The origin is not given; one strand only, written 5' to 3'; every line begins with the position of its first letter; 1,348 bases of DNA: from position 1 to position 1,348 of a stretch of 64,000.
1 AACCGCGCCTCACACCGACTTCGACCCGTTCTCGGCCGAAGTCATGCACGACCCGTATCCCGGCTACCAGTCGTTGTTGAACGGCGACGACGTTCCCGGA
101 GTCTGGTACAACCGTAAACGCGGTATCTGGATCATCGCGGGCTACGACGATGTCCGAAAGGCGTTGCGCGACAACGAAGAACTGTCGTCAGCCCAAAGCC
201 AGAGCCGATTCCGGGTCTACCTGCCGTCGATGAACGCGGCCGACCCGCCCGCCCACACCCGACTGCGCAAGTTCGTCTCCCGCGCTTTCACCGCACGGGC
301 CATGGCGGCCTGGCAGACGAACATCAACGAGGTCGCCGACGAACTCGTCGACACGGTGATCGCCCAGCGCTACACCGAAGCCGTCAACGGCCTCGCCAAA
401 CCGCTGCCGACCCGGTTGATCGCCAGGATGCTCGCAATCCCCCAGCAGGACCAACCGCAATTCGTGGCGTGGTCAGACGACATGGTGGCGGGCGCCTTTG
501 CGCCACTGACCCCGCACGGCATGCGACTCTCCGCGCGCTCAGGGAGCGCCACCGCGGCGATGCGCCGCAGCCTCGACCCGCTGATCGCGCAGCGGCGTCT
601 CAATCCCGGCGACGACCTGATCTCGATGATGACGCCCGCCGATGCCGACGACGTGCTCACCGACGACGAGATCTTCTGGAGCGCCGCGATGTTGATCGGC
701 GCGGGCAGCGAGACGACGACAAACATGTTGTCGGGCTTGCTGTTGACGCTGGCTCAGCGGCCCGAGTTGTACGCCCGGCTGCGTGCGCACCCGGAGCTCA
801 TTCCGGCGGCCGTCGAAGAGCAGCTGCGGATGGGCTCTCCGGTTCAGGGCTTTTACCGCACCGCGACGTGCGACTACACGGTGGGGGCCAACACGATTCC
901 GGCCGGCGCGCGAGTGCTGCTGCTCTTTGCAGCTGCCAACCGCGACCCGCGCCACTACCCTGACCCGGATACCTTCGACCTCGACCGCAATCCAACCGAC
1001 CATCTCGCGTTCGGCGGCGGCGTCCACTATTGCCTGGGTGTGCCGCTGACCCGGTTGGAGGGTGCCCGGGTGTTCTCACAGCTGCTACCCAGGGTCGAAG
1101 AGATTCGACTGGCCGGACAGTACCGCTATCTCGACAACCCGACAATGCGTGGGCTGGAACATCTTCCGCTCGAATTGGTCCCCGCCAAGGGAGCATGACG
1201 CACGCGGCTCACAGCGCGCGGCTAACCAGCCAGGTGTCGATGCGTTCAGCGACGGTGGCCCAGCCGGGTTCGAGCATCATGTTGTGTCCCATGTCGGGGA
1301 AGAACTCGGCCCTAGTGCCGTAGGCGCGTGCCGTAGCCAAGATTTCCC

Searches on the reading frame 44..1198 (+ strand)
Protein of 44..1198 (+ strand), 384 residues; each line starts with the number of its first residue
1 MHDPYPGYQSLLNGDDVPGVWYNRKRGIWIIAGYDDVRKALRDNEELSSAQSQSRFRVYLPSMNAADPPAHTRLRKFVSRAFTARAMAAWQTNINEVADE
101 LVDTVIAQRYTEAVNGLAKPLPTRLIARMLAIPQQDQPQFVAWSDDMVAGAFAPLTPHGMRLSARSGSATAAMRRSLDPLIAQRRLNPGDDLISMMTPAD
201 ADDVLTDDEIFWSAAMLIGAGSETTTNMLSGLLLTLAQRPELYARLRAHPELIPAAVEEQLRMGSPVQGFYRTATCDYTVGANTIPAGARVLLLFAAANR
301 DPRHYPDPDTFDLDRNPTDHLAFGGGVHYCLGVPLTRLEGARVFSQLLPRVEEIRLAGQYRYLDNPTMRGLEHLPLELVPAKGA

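Call 7: search_protein_families(library=pfam, proteins=[window:44-1198:+], max_evalue=0.0001)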
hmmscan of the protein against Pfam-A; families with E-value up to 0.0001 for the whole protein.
window:44-1198:+ (384 aa): 1 family
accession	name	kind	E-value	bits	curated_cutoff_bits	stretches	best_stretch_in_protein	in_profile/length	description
PF00067.27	p450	-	6e-30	104.8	22.8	1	175-348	229-429/462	Cytochrome P450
